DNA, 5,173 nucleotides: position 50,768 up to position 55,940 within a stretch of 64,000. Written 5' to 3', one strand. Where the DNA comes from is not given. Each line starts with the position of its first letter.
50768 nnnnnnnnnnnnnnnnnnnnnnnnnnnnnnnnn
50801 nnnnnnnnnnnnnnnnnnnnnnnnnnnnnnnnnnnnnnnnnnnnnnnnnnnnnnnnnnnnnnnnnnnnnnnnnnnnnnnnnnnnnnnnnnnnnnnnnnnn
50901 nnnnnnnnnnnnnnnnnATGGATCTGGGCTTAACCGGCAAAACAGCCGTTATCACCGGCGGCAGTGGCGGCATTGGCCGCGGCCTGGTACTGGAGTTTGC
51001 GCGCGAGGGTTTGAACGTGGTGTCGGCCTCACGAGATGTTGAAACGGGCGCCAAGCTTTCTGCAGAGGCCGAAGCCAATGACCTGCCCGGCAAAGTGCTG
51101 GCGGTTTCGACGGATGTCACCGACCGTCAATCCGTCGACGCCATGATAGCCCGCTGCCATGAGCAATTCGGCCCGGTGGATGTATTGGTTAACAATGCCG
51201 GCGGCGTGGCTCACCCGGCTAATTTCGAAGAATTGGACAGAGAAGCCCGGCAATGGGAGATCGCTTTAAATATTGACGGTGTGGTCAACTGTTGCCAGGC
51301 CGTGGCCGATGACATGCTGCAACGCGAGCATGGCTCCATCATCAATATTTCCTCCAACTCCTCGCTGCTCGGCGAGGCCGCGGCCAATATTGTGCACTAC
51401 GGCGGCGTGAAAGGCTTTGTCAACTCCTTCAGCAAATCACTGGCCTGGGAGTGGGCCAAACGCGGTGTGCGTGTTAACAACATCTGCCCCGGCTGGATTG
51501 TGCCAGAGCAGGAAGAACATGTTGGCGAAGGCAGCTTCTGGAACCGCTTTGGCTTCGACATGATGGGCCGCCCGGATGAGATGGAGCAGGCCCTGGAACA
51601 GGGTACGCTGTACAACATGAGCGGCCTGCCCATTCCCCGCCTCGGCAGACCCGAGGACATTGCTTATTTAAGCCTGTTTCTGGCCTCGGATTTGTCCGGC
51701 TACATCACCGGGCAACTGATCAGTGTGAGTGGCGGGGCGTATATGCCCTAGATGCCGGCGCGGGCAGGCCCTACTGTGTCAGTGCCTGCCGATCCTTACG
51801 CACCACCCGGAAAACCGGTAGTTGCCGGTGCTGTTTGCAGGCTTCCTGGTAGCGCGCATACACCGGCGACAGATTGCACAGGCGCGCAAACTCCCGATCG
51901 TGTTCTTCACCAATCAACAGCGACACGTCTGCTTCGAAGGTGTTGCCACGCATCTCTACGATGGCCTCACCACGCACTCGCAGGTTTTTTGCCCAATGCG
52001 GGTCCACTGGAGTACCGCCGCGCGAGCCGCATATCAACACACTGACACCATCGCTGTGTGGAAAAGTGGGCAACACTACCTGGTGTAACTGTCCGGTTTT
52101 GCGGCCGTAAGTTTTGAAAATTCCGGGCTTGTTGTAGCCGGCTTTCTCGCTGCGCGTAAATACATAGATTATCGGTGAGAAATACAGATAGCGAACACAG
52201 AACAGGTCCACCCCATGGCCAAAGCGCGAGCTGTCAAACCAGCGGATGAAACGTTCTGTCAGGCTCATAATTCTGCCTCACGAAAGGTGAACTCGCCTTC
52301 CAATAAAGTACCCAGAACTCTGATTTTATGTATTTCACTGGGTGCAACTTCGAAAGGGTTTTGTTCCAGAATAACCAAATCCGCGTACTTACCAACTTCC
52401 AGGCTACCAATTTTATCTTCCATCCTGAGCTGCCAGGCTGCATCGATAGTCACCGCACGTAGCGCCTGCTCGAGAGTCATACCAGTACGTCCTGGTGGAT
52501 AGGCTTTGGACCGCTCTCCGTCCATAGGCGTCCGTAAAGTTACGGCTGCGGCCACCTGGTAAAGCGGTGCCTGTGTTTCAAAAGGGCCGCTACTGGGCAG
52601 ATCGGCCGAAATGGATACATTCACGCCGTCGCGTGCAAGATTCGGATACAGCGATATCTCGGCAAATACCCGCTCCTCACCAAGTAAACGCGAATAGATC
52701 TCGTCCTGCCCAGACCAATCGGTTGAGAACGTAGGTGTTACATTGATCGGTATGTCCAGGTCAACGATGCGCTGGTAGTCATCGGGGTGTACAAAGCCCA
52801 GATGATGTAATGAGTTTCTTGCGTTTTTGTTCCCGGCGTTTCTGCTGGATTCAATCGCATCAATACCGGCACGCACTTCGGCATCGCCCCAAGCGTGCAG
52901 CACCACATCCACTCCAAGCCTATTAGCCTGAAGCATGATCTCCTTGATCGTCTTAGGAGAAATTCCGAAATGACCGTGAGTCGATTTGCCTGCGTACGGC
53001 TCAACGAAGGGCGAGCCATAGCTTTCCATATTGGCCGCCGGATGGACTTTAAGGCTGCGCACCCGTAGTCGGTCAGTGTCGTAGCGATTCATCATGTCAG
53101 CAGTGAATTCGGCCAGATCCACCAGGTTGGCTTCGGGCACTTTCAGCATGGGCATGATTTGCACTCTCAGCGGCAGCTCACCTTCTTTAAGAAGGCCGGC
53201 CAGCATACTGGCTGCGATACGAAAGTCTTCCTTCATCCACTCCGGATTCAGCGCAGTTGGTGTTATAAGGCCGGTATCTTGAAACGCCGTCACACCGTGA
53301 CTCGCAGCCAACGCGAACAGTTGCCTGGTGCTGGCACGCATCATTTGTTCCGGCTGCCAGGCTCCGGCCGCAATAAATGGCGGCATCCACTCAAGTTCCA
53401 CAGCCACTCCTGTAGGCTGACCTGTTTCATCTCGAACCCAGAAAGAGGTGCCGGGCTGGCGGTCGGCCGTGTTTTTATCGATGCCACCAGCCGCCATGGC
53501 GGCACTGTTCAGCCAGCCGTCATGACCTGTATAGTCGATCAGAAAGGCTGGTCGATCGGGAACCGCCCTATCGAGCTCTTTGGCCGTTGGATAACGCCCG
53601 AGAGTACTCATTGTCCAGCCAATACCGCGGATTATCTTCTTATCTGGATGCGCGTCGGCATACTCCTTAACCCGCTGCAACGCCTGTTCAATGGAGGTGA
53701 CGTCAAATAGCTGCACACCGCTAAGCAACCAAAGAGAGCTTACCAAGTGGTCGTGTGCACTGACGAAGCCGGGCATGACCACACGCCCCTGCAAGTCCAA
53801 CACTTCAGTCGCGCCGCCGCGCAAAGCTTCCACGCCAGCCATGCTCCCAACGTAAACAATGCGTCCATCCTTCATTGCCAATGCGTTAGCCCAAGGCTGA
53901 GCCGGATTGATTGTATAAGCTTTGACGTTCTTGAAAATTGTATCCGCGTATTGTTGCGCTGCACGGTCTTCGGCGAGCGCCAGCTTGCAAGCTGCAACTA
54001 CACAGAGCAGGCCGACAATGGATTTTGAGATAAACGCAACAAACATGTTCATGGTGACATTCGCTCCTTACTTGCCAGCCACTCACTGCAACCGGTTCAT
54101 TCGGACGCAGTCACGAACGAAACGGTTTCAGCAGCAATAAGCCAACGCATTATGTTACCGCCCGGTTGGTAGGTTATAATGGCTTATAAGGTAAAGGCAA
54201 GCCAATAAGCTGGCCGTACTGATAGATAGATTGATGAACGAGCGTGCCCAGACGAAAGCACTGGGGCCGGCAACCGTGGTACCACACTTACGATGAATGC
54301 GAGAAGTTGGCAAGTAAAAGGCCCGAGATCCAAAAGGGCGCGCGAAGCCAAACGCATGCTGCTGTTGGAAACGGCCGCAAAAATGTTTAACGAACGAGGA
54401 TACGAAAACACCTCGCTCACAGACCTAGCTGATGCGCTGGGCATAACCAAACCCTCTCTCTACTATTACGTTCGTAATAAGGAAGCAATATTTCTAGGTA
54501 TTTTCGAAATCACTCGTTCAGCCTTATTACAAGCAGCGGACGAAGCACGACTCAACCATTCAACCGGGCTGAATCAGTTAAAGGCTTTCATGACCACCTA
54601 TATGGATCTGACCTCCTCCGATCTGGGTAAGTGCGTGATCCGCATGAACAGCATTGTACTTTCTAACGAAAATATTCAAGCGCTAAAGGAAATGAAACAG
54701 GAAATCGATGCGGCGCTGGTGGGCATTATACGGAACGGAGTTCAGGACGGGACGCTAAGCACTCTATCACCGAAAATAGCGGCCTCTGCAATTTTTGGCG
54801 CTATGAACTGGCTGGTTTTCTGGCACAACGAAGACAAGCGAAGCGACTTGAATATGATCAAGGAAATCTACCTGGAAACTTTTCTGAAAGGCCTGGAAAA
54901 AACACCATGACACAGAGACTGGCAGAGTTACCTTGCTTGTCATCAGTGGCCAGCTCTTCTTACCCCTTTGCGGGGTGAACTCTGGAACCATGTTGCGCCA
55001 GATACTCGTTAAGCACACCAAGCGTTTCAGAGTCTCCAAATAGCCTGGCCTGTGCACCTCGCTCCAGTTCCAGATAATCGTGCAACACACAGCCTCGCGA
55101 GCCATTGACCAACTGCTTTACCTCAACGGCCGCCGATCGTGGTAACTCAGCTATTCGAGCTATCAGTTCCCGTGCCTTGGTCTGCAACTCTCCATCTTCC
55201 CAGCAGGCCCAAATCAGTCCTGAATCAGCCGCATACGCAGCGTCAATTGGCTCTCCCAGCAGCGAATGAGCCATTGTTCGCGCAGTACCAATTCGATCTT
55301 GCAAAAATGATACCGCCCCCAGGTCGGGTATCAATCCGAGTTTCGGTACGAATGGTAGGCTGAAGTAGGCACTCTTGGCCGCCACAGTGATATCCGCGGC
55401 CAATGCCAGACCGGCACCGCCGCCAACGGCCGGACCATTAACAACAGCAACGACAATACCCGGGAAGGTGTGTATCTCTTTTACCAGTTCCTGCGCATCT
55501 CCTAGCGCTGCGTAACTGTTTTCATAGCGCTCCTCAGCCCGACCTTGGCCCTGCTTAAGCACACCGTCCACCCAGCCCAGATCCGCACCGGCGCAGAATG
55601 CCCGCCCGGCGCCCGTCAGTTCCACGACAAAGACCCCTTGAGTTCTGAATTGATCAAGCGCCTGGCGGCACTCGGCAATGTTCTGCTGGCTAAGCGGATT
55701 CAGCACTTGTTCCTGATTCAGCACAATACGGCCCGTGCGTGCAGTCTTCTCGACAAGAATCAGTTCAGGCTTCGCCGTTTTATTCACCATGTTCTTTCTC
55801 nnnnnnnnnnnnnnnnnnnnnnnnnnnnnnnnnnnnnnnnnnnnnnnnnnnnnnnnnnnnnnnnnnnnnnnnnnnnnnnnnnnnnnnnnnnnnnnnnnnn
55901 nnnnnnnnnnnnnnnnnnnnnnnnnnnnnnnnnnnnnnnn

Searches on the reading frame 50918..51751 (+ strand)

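Call 8: search_protein_families(library=pfam, proteins=[window:50918-51751:+], max_evalue=0.00001)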
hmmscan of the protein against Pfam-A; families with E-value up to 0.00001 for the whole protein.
window:50918-51751:+ (277 aa): 4 families
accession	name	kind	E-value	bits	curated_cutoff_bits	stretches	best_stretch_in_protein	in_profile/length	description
PF00106.31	adh_short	-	1.2e-51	175.5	26.6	1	8-197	1-185/195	short chain dehydrogenase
PF13561.12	adh_short_C2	-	1.3e-49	169.4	27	1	17-273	6-234/236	Enoyl-(Acyl carrier protein) reductase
PF08659.16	KR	-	8.7e-14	52.3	22.6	1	9-185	2-169/180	KR domain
PF01370.27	Epimerase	-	8.8e-06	25.7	20.9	0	11-152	2-120/240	NAD dependent epimerase/dehydratase family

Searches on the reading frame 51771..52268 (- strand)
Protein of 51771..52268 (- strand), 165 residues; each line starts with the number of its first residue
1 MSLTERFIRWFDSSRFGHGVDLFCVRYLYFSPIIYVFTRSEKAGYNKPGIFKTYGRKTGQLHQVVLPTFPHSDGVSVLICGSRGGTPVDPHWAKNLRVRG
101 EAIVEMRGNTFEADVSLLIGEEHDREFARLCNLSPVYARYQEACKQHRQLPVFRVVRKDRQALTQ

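Call 8: search_protein_families(library=pfam, proteins=[window:51771-52268:-], max_evalue=0.00001)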
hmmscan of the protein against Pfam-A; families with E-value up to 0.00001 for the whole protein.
window:51771-52268:- (165 aa): 1 family
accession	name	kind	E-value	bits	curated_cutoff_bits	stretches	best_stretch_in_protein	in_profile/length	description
PF04075.20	F420H2_quin_red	-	1.5e-12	48.2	22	1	50-153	27-126/130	F420H(2)-dependent quinone reductase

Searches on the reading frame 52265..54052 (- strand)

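Call 8: search_protein_families(library=pfam, proteins=[window:52265-54052:-], max_evalue=0.00001)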
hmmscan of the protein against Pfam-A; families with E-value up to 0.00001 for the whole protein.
window:52265-54052:- (595 aa): 2 families
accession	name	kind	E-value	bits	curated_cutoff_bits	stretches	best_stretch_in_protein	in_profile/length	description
PF07969.17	Amidohydro_3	-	4.9e-72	244.3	29.7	1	83-589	1-471/472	Amidohydrolase family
PF01979.26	Amidohydro_1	-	5.2e-19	69.1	25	1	233-571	29-331/345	Amidohydrolase family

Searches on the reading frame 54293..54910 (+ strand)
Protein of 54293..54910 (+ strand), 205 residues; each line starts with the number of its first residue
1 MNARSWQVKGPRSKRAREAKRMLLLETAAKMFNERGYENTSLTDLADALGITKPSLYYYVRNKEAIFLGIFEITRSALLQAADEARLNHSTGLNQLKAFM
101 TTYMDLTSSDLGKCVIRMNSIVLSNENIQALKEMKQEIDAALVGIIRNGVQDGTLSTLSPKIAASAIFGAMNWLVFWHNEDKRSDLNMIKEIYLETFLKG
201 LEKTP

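Call 8: search_protein_families(library=pfam, proteins=[window:54293-54910:+], max_evalue=0.00001)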
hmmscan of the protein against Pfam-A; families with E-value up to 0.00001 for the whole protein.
window:54293-54910:+ (205 aa): 2 families
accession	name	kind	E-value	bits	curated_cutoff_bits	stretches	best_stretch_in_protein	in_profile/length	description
PF17932.6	TetR_C_24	-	9.4e-17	61.8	26.4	1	91-201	3-114/114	Tetracyclin repressor-like, C-terminal domain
PF00440.29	TetR_N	-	1.6e-14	53.9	24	1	24-68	1-45/47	Bacterial regulatory proteins, tetR family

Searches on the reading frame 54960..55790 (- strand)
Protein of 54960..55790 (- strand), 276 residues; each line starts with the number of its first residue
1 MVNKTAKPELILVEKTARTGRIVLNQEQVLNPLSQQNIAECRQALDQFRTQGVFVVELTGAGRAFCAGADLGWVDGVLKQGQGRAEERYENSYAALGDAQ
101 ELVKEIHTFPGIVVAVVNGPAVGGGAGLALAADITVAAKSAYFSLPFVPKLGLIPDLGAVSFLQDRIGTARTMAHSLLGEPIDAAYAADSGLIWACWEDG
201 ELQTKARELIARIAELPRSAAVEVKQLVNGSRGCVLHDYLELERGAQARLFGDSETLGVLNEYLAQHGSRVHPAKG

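Call 8: search_protein_families(library=pfam, proteins=[window:54960-55790:-], max_evalue=0.00001)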
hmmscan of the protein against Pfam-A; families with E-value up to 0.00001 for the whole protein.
window:54960-55790:- (276 aa): 2 families
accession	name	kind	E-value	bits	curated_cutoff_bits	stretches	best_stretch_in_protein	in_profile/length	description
PF00378.25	ECH_1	-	9.1e-42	143.5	27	1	20-252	7-229/251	Enoyl-CoA hydratase/isomerase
PF16113.10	ECH_2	-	4.3e-25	89.4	27.2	1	20-229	2-200/335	Enoyl-CoA hydratase/isomerase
